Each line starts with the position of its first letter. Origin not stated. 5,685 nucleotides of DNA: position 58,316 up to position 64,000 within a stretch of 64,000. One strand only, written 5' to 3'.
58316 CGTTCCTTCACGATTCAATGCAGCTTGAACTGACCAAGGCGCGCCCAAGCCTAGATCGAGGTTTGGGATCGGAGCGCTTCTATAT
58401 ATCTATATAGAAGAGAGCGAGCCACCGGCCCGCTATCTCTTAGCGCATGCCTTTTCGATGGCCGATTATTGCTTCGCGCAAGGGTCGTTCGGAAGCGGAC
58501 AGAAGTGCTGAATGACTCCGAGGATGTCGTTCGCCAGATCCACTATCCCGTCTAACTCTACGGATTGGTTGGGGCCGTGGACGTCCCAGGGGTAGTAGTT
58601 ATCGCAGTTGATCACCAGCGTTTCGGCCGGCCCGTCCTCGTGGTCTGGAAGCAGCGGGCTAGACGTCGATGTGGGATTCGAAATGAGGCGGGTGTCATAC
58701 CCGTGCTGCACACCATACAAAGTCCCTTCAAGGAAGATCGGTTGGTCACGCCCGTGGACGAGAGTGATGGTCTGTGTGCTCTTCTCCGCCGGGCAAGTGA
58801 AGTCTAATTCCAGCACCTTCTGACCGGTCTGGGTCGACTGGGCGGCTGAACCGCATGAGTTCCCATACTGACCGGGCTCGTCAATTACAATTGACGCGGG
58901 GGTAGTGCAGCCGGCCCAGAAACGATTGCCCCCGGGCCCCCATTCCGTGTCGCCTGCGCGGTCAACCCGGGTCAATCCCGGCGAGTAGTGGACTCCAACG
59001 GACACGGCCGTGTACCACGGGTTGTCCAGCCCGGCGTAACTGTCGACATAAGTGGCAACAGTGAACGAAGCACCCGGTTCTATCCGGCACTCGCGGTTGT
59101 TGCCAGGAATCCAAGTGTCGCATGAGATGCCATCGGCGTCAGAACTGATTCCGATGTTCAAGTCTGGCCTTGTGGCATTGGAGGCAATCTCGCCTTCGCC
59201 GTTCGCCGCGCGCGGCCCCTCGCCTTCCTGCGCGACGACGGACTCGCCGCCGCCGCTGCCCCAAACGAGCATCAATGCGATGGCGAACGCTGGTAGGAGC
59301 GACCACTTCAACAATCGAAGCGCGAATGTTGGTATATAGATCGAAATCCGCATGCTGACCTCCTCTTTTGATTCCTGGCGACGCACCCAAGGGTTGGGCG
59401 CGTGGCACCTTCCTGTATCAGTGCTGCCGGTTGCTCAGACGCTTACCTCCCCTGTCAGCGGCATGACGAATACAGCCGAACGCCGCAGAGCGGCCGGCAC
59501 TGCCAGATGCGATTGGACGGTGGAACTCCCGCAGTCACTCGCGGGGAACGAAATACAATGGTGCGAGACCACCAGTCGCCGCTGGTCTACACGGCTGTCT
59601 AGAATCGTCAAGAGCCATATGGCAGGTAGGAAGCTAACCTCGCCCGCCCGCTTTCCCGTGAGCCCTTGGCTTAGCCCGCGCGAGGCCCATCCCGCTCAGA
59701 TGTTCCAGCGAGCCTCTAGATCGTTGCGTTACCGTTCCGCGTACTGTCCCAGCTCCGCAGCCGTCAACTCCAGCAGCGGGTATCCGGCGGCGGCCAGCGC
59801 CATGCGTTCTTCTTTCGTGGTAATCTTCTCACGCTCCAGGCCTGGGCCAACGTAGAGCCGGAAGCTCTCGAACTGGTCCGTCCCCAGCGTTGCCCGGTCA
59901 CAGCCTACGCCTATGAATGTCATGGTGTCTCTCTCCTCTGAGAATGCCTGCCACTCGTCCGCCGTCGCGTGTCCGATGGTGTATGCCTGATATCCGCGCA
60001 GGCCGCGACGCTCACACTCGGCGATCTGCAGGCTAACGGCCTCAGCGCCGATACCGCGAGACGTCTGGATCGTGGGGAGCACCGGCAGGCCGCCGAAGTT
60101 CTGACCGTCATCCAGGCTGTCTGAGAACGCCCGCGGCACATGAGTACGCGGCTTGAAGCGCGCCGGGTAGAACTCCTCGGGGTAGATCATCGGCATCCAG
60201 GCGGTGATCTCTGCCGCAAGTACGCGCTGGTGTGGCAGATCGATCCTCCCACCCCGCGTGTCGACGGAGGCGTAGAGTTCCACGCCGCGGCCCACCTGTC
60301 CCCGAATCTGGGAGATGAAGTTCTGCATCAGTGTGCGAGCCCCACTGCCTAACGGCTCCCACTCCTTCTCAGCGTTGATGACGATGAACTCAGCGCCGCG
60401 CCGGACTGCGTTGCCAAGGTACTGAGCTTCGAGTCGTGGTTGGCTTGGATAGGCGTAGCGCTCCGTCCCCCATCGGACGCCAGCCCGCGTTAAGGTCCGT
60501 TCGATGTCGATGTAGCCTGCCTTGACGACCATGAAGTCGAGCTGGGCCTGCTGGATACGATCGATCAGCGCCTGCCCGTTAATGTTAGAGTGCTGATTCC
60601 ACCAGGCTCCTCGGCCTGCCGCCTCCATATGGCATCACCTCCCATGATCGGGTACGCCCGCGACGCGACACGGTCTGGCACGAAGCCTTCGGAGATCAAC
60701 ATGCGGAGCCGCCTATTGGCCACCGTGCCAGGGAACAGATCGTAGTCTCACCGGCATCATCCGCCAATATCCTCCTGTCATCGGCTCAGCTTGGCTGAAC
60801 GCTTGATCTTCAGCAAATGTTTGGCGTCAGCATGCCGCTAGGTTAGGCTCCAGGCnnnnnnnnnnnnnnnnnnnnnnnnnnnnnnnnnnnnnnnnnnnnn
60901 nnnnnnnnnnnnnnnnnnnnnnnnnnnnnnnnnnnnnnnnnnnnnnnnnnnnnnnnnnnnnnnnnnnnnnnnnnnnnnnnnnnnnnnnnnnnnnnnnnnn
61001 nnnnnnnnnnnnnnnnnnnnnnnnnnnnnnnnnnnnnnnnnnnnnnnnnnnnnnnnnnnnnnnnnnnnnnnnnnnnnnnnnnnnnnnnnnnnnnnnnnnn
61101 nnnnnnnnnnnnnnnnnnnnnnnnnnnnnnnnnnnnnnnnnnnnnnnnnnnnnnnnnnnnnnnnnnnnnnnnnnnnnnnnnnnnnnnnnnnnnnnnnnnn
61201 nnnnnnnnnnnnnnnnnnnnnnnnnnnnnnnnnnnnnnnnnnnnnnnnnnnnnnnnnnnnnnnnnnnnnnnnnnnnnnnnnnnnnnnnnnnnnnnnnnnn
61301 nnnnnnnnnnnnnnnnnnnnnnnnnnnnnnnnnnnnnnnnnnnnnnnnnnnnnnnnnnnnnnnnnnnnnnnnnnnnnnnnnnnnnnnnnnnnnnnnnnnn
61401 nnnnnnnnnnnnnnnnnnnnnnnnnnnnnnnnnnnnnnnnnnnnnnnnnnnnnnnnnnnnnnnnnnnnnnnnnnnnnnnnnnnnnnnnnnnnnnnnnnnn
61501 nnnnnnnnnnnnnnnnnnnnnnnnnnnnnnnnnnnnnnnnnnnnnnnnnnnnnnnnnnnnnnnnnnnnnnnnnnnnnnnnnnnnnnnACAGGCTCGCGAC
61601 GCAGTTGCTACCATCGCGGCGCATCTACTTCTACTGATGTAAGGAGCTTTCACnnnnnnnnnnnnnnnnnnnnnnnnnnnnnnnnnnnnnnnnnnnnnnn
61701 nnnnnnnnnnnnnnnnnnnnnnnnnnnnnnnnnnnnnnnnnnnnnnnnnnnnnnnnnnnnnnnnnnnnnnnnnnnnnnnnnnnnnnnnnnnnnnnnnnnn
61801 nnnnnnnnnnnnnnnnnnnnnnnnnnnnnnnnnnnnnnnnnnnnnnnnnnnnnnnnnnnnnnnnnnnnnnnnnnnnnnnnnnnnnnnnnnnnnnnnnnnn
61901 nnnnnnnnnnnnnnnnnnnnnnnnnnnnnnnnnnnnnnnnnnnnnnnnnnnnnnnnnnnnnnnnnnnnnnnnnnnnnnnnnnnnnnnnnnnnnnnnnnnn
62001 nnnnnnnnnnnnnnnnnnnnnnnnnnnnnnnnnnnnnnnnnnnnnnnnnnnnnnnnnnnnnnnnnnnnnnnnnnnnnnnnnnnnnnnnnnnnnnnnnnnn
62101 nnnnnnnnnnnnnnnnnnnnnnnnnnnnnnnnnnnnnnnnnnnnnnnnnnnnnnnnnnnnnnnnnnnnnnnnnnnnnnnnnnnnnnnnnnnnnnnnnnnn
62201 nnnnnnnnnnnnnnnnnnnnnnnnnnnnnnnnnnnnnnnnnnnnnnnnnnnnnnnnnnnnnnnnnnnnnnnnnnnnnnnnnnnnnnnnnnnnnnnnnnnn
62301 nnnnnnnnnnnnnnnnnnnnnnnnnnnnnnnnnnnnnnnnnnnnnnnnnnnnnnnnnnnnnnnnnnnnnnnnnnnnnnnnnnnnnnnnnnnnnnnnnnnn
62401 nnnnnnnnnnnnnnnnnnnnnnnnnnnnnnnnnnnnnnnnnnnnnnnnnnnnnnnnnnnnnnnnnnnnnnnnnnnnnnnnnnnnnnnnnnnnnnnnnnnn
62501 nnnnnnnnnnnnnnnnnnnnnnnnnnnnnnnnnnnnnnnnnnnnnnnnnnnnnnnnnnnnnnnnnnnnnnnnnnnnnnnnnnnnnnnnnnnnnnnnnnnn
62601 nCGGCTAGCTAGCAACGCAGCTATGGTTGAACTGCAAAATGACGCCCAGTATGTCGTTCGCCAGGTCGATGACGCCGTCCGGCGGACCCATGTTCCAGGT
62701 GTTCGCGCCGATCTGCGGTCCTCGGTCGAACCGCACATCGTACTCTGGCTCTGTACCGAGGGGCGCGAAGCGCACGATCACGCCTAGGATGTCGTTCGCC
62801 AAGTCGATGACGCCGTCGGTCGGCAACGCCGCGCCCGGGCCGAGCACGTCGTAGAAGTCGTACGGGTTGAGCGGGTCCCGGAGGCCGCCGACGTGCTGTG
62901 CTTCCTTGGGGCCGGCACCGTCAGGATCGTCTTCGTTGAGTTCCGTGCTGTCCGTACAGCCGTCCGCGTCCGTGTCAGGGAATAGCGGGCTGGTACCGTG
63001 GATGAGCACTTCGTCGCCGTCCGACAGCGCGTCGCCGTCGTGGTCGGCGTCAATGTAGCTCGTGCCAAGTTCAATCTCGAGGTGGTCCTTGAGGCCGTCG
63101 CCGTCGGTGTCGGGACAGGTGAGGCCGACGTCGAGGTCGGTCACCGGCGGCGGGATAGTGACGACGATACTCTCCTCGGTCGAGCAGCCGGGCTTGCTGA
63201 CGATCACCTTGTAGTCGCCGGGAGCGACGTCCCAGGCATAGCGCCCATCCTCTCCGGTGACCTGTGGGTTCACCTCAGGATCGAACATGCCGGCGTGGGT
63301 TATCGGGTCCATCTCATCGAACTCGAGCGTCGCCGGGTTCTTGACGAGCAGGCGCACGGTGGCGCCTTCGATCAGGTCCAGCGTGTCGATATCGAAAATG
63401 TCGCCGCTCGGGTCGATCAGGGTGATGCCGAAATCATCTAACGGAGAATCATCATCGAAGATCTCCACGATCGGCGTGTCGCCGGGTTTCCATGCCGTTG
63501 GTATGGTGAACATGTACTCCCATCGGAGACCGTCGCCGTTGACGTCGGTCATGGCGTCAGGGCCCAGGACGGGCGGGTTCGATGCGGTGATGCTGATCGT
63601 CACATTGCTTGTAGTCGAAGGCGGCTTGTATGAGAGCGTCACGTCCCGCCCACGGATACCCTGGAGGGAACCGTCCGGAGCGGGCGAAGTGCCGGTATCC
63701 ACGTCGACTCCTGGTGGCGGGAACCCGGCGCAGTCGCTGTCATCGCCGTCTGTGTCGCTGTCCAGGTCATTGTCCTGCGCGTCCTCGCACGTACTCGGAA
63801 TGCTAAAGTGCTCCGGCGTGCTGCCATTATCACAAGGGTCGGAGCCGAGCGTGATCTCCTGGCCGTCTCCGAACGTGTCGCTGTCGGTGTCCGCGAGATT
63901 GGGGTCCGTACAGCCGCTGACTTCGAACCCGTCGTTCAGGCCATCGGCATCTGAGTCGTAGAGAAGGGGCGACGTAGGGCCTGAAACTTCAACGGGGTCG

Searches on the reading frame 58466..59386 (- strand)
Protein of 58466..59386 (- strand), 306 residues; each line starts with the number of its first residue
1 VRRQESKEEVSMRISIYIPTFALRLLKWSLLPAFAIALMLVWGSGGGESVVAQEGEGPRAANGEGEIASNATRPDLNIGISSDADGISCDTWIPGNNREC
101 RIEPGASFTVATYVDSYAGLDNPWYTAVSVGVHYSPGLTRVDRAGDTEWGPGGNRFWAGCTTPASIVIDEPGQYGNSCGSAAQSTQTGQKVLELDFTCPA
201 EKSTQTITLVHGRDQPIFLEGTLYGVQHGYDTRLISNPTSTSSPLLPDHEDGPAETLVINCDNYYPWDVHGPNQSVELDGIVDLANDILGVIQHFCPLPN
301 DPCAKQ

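Call 7: search_protein_families(library=pfam, proteins=[window:58466-59386:-], max_evalue=0.001)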
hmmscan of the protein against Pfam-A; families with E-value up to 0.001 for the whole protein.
window:58466-59386:- (306 aa): 0 families

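Call 44: search_protein_families(library=ncbifam, proteins=[window:58466-59386:-], max_evalue=0.01)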
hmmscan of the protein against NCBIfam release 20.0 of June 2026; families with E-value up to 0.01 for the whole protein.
window:58466-59386:- (306 aa): 1 family
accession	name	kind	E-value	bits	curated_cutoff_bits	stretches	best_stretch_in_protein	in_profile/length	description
NF041520.1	flexitail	domain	4.6e-06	27.4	40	1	249-300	11-62/107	flexitail domain-containing putative surface protein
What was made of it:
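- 58466..59386 (-): Outlying member: exported 306-aa protein with a CohX-like module and a single flexitail-type half-dockerin (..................). NCBIfam flexitail 27.4 bits, below cutoff (call 44).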

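Call 66: search_protein_families(library=pfam, proteins=[window:58466-59386:-], max_evalue=0.1)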
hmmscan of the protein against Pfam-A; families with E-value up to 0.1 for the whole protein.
window:58466-59386:- (306 aa): 0 families

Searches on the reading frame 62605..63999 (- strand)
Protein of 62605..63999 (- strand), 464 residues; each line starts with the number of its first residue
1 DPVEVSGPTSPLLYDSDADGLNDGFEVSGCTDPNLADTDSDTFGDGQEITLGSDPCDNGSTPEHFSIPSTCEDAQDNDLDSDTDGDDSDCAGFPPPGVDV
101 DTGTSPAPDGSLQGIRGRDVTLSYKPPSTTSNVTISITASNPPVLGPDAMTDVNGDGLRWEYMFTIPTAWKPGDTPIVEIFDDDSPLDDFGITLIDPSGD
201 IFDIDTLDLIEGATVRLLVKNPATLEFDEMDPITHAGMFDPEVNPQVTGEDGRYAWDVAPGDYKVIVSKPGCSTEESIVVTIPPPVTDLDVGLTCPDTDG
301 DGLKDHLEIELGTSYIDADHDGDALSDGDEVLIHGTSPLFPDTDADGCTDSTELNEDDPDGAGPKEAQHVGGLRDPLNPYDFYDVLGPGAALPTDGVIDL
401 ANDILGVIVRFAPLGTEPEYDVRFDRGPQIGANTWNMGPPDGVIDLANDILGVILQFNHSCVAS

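Call 68: search_protein_families(library=ncbifam, proteins=[window:62605-63999:-], max_evalue=1)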
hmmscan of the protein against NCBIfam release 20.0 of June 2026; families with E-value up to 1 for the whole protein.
window:62605-63999:- (464 aa): 4 families
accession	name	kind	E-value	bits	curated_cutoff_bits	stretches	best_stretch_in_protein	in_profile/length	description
NF041520.1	flexitail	domain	8.5e-40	135.9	40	1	342-461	1-107/107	flexitail domain-containing putative surface protein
NF033765.2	gliding_CglD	equivalog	4.9e-07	27.9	400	3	297-330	207-240/1124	adventurous gliding motility lipoprotein CglD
NF047639.1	throspo3_MtsD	equivalog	0.0029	15.8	800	1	287-357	450-524/651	cell-cell cohesion protein MtsD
NF033662.1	acid_disulf_rpt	repeat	0.014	15.1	41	1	70-92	6-28/32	acidic double-disulfide repeat-containing protein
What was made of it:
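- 62605..64000 (-): Outlying candidate cargo: surface protein (5' end off the window) with TSP3 repeats, a CarboxypepD_reg-like domain and a full flexitail domain. NCBIfam NF041520 flexitail 135.9 bits against a cutoff of 40 (call 68).
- On Flexitail (NCBIfam NF041520): Met by the protein at 62605-64000 (135.9 bits, call 68).
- Closest known: NCBIfam NF041520 'flexitail domain-containing putative surface protein'. Same: The window protein at 62605-64000 is a full member (135.9 bits against a cutoff of 40, call 68).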
